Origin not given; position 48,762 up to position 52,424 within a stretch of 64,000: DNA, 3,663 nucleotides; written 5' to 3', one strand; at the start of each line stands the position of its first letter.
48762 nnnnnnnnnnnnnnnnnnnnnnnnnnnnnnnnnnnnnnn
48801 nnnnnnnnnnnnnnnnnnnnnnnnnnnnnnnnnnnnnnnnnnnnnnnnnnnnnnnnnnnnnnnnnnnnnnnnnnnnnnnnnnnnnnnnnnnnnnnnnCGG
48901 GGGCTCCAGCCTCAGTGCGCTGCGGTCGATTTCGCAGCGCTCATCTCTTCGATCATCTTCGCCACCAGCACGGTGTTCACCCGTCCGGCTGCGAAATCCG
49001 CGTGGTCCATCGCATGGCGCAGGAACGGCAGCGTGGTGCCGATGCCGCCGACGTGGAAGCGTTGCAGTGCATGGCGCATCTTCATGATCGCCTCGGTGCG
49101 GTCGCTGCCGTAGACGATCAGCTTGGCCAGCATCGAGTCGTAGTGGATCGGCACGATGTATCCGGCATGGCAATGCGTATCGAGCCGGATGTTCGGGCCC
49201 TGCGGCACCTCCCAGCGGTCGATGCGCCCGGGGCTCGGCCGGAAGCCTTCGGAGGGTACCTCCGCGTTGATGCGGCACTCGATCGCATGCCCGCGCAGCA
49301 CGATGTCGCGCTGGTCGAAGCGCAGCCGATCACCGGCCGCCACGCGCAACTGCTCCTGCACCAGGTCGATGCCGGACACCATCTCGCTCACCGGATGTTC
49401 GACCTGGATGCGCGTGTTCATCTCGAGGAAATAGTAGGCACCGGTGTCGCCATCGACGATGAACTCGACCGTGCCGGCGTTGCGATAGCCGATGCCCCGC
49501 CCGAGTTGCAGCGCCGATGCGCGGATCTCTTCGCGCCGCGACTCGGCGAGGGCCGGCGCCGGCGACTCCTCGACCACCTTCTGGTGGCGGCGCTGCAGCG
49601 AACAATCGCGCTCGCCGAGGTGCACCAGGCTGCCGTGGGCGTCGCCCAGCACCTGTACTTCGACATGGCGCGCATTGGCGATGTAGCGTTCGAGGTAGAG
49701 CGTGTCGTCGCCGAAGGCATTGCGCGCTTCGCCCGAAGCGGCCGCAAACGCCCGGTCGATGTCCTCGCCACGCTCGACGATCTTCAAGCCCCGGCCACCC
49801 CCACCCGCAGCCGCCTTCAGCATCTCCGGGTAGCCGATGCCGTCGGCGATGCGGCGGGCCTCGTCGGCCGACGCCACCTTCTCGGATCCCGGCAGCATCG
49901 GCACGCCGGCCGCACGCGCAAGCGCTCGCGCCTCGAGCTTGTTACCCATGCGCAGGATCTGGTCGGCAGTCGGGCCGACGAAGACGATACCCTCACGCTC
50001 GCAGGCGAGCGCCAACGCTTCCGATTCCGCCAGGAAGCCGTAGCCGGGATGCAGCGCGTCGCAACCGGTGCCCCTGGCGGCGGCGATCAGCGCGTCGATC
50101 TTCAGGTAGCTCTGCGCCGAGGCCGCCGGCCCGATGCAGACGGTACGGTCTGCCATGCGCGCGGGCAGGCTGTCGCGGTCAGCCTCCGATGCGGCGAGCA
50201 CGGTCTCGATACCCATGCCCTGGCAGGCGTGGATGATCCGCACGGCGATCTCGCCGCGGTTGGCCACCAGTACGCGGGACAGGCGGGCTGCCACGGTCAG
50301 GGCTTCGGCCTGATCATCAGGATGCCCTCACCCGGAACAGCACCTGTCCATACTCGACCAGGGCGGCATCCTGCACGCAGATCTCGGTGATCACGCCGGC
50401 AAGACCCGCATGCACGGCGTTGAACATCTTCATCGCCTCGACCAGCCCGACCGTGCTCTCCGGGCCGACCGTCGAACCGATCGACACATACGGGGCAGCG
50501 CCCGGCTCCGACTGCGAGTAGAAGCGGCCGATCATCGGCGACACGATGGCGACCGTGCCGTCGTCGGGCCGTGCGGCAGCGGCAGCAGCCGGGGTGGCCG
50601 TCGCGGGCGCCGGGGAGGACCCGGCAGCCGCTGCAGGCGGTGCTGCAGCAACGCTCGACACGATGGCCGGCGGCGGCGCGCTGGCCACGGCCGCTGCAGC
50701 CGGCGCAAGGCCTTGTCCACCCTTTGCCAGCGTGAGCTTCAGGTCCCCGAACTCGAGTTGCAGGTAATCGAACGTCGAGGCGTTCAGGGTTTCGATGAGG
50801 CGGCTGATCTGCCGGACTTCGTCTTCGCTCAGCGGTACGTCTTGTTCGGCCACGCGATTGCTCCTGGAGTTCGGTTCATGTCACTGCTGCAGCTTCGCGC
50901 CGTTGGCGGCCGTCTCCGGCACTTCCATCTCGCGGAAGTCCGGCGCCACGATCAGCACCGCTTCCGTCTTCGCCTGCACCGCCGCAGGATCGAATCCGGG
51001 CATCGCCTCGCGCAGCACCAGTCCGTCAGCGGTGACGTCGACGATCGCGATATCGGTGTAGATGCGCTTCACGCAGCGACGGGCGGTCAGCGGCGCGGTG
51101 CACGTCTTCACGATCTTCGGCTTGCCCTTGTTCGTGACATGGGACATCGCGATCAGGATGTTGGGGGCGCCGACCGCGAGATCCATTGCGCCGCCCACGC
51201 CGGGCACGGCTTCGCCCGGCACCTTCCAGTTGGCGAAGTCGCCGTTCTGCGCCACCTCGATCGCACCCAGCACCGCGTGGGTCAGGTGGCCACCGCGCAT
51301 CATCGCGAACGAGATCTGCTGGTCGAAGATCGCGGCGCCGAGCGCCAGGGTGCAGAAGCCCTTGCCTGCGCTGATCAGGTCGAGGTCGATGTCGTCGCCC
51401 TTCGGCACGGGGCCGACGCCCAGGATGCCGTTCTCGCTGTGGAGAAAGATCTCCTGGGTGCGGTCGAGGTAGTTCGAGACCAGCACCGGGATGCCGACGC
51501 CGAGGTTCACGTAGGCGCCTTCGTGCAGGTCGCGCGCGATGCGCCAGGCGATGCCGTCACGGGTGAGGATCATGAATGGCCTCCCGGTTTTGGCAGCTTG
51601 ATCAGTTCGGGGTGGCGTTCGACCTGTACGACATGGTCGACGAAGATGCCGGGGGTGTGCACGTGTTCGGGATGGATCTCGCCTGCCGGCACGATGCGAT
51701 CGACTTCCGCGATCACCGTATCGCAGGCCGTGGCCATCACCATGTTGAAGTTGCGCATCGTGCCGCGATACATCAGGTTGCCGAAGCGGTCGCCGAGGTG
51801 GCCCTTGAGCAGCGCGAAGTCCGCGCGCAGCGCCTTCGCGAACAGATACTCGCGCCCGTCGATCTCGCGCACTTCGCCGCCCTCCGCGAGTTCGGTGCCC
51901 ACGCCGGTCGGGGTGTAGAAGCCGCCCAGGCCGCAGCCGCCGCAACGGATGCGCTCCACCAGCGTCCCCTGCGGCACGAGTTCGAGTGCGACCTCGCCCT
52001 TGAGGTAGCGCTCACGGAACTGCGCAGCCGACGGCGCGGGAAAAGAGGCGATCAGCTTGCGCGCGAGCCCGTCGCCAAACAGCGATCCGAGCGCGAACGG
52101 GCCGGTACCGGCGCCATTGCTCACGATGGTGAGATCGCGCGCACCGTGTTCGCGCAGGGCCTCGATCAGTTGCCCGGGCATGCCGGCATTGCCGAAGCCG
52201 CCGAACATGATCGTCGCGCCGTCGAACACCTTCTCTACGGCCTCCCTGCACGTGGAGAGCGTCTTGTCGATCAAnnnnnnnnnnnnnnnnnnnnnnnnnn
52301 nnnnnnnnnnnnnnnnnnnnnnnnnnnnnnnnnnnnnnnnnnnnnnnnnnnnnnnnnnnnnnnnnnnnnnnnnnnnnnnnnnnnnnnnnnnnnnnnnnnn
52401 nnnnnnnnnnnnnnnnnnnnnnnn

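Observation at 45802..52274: Seven-gene operon combining 3-oxoacid CoA-transferase AB, split biotin carboxylase (BCCP, BC, OadA/PycB-type carboxyltransferase) and a thiolase-like/DUF35 pair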

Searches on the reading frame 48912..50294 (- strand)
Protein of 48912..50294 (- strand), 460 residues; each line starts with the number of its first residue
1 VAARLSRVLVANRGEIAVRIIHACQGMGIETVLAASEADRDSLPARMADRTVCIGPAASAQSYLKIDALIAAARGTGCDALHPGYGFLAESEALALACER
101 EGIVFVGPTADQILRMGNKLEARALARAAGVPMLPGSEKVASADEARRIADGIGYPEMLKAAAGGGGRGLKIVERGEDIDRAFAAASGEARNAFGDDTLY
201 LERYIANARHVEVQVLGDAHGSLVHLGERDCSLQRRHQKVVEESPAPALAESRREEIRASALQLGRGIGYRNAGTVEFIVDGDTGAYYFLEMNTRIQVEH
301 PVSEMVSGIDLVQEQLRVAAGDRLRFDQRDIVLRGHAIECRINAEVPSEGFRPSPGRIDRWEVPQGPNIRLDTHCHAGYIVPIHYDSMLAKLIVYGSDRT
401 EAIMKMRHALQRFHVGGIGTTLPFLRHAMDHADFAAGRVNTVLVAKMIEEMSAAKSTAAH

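Call 5: search_protein_families(library=pfam, proteins=[window:48912-50294:-])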
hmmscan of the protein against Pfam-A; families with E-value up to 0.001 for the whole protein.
window:48912-50294:- (460 aa): 5 families
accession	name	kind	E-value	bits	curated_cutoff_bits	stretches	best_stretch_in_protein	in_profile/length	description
PF02786.22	CPSase_L_D2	-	2.7e-70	236.6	19.8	1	119-325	2-209/211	Carbamoyl-phosphate synthase L chain, ATP binding domain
PF00289.28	Biotin_carb_N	-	1.4e-40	138.6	25.5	1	5-113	2-110/110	Biotin carboxylase, N-terminal domain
PF02785.25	Biotin_carb_C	-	1.8e-37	128.1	32.4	1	339-444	1-106/108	Biotin carboxylase C-terminal domain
PF07478.18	Dala_Dala_lig_C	-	9.4e-08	32.2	24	1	140-294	22-174/204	D-ala D-ala ligase C-terminus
PF02222.28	ATP-grasp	-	2.8e-06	27.5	27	1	130-283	7-152/179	ATP-grasp domain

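Call 6: search_protein_families(library=ncbifam, proteins=[window:48912-50294:-])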
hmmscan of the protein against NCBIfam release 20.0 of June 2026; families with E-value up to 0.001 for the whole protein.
window:48912-50294:- (460 aa): 30 families (the best 25 are shown)
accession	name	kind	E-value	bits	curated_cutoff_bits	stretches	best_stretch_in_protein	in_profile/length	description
NF006367.0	PRK08591.1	subfamily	7.3e-190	631.5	597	1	5-450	2-447/451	acetyl-CoA carboxylase biotin carboxylase subunit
TIGR00514.1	accC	equivalog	1e-183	611.3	626.5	1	5-449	2-446/449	acetyl-CoA carboxylase biotin carboxylase subunit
NF009471.0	PRK12833.1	equivalog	3.5e-183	609.4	686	1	2-457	2-457/467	acetyl-CoA carboxylase biotin carboxylase subunit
NF006406.0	PRK08654.1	equivalog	2.7e-174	580.3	739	1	5-447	2-443/499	acetyl-CoA carboxylase biotin carboxylase subunit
NF009554.0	PRK12999.1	equivalog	9e-173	576.8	965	1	3-455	3-463/1147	pyruvate carboxylase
NF004085.0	PRK05586.1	equivalog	9.5e-171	568.6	723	1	5-449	2-446/448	acetyl-CoA carboxylase biotin carboxylase subunit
NF006286.0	PRK08462.1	equivalog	3.7e-167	556.7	740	1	4-445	3-442/445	acetyl-CoA carboxylase biotin carboxylase subunit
TIGR02712.1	urea_carbox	equivalog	1.2e-159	533.4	1303.85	1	7-450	3-445/1201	urea carboxylase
NF005525.0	PRK07178.1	equivalog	3.8e-156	520.4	768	1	6-451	3-446/471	acetyl-CoA carboxylase biotin carboxylase subunit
TIGR01235.1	pyruv_carbox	equivalog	4.5e-147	491.4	1114.45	1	7-449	1-453/1143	pyruvate carboxylase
NF006287.0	PRK08463.1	equivalog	2.6e-141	471.7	775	1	5-452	2-449/479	acetyl-CoA carboxylase subunit A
TIGR01369.1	CPSaseII_lrg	equivalog_domain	5.2e-12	44.2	1027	1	93-326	644-871/1052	carbamoyl-phosphate synthase (glutamine-hydrolyzing) large subunit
NF003671.0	PRK05294.1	equivalog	2.4e-11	42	599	1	93-325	641-867/1058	carbamoyl-phosphate synthase large subunit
NF002378.0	PRK01372.1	subfamily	5.7e-10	38.4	243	1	118-294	100-269/305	D-alanine--D-alanine ligase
TIGR01205.1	D_ala_D_alaTIGR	subfamily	6.5e-10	38.5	245.65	1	102-294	90-285/318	D-alanine--D-alanine ligase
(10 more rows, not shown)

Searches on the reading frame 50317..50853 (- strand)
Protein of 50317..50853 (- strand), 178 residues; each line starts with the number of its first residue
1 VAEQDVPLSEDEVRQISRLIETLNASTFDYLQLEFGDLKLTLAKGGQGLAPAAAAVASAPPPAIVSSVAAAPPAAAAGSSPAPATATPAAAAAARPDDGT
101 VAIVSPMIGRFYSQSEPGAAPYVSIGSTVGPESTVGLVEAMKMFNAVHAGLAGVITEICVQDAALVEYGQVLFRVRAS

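Call 5: search_protein_families(library=pfam, proteins=[window:50317-50853:-])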
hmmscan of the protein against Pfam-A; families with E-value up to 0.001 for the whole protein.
window:50317-50853:- (178 aa): 1 family
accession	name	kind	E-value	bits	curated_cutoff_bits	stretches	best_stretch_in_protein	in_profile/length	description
PF00364.28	Biotin_lipoyl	-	7.8e-14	51.7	22.1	1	103-174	3-72/73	Biotin-requiring enzyme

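Call 6: search_protein_families(library=ncbifam, proteins=[window:50317-50853:-])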
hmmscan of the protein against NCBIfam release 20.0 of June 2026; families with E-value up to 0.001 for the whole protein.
window:50317-50853:- (178 aa): 14 families
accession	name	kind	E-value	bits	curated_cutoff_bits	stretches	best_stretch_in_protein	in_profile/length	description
TIGR00531.1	BCCP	equivalog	8.3e-36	123.8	115.2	1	13-176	3-155/156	acetyl-CoA carboxylase biotin carboxyl carrier protein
NF005457.0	PRK07051.1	equivalog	3.7e-21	75.1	87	1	102-175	5-78/80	acetyl-CoA carboxylase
NF006761.0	PRK09282.1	domain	9.4e-13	47.5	402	1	91-176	512-590/591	pyruvate carboxylase subunit B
TIGR01108.1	oadA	equivalog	2.1e-06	26.5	756.5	1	84-172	502-582/582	sodium-extruding oxaloacetate decarboxylase subunit alpha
NF010645.0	PRK14042.1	equivalog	5.6e-06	25.4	1182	1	120-177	538-595/596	pyruvate carboxylase subunit B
TIGR02712.1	urea_carbox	equivalog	6.6e-06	24.1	1303.85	1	86-174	1118-1199/1201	urea carboxylase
NF004173.0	PRK05641.1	equivalog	6.8e-06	26.7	199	1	56-173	43-150/153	putative acetyl-CoA carboxylase biotin carboxyl carrier protein subunit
NF006079.0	PRK08225.1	equivalog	1.2e-05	25.3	95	1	123-174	17-68/70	acetyl-CoA carboxylase biotin carboxyl carrier protein subunit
NF010643.0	PRK14040.1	subfamily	8.5e-05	21.2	892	1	95-175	521-594/595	oxaloacetate decarboxylase subunit alpha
NF005117.0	PRK06549.1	equivalog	8.8e-05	23.1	159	1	63-173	28-127/130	acetyl-CoA carboxylase biotin carboxyl carrier protein subunit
NF004547.1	PRK05889.1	equivalog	0.00011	22.3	75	1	123-172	18-67/71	biotin/lipoyl-binding carrier protein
NF009554.0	PRK12999.1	equivalog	0.00011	20.1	965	1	121-175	1091-1145/1147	pyruvate carboxylase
NF008814.0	PRK11854.1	equivalog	0.00047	18.7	722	1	76-175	80-178/637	pyruvate dehydrogenase complex dihydrolipoyllysine-residue acetyltransferase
NF047903.1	MmDecMmdC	equivalog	0.00063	20.2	200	0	55-170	24-126/132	methylmalonyl-CoA decarboxylase subunit gamma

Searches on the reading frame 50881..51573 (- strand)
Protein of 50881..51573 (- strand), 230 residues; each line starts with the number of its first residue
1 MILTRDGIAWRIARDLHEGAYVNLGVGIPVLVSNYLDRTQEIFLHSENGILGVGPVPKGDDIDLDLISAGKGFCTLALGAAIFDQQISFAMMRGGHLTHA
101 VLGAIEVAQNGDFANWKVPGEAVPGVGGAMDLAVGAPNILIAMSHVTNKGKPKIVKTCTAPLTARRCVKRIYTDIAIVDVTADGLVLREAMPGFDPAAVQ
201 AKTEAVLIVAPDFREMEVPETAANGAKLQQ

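Call 5: search_protein_families(library=pfam, proteins=[window:50881-51573:-])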
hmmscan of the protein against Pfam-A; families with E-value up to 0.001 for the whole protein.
window:50881-51573:- (230 aa): 1 family
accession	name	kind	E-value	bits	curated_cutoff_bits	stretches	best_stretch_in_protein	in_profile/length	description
PF01144.29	CoA_trans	-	3.5e-38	131.6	23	1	8-200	4-215/217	Coenzyme A transferase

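Call 6: search_protein_families(library=ncbifam, proteins=[window:50881-51573:-])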
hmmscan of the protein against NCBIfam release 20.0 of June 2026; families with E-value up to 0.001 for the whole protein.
window:50881-51573:- (230 aa): 1 family
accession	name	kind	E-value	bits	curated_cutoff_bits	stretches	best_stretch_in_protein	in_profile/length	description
TIGR02428.1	pcaJ_scoB_fam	subfamily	3.9e-84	281.2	243.55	1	4-208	2-206/207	3-oxoacid CoA-transferase subunit B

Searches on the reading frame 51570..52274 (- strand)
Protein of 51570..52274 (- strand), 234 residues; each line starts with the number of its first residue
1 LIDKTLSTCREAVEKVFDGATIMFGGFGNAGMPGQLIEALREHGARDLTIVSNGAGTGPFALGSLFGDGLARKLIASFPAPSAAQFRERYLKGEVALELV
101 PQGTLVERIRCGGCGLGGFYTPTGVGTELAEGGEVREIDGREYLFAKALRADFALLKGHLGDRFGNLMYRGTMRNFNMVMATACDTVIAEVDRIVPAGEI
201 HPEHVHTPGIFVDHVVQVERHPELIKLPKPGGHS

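Call 5: search_protein_families(library=pfam, proteins=[window:51570-52274:-])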
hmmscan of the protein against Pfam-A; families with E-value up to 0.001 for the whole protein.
window:51570-52274:- (234 aa): 1 family
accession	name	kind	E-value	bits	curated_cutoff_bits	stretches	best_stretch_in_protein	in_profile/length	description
PF01144.29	CoA_trans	-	4.9e-62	209.6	23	1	9-217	4-216/217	Coenzyme A transferase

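Call 6: search_protein_families(library=ncbifam, proteins=[window:51570-52274:-])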
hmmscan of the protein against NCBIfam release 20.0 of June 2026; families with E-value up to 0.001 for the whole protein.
window:51570-52274:- (234 aa): 3 families
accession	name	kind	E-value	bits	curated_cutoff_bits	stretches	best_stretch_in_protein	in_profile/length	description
TIGR02429.1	pcaI_scoA_fam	subfamily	4.3e-89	297.6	128.5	1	1-219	1-220/222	3-oxoacid CoA-transferase subunit A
NF007394.0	PRK09920.1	equivalog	3.2e-62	210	315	1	7-219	6-217/219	acetate CoA-transferase subunit alpha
NF052271.1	Staph_FadX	equivalog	1.7e-05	23.7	750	1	137-219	155-242/523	fatty acid degradation protein FadX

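Call 59: search_solved_structures(query=window:51570-52274:-, max_evalue=1e-10)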
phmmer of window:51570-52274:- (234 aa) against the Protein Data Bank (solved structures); distinct sequences matched with E-value up to 1e-10: 15.
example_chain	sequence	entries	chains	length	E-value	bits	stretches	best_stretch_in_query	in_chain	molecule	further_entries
3cdk_A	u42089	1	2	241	5.6e-63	215.8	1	3-217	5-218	Succinyl-CoA:3-ketoacid-coenzyme A transferase subunit A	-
5dbn_A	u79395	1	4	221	5.6e-58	199.4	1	6-217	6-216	Acetate CoA-transferase subunit alpha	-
1k6d_A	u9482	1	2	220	5.9e-58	199.4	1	6-217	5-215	ACETATE COA-TRANSFERASE ALPHA SUBUNIT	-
3rrl_A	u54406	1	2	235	3.2e-57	197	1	3-224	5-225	Succinyl-CoA:3-ketoacid-coenzyme A transferase subunit A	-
9xmy_A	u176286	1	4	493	3.1e-56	193.8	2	2-140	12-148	Succinyl-CoA:3-ketoacid-coenzyme A transferase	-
6lp1_A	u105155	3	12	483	1.5e-55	191.5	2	2-140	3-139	Succinyl-CoA:3-ketoacid-coenzyme A transferase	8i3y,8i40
3dlx_A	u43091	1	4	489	1.7e-52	181.5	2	10-135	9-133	Succinyl-CoA:3-ketoacid-coenzyme A transferase 1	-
8k9h_B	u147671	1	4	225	2.3e-52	181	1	7-217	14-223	Acetoacetate:butyrate/acetate coenzyme A transferase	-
2nrc_A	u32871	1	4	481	4.1e-51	177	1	9-225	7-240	Succinyl-CoA:3-ketoacid-coenzyme A transferase 1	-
2nrb_A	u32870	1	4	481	9.5e-51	175.8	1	9-225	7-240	Succinyl-CoA:3-ketoacid-coenzyme A transferase 1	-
1ooz_A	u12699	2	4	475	1.1e-50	175.5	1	9-225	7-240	Succinyl-CoA:3-ketoacid-coenzyme A transferase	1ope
3oxo_A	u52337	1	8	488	1.2e-50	175.4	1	9-225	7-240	Succinyl-CoA:3-ketoacid-coenzyme A transferase 1, mitochondrial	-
1m3e_A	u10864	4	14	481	1.3e-50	175.3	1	9-225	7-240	SUCCINYL-COA:3-KETOACID-COENZYME A TRANSFERASE | Succinyl-CoA:3-ketoacid-coenzyme A transferase, mitochondrial precursor | Succinyl-CoA:3-ketoacid-coenzyme A tr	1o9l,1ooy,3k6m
9cq2_A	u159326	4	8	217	5.1e-50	173.4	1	14-216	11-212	3-oxoacid CoA-transferase, A subunit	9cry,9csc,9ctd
4kgb_A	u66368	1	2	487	1.7e-48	168.4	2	4-134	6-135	Succinyl-CoA:3-ketoacid-coenzyme A transferase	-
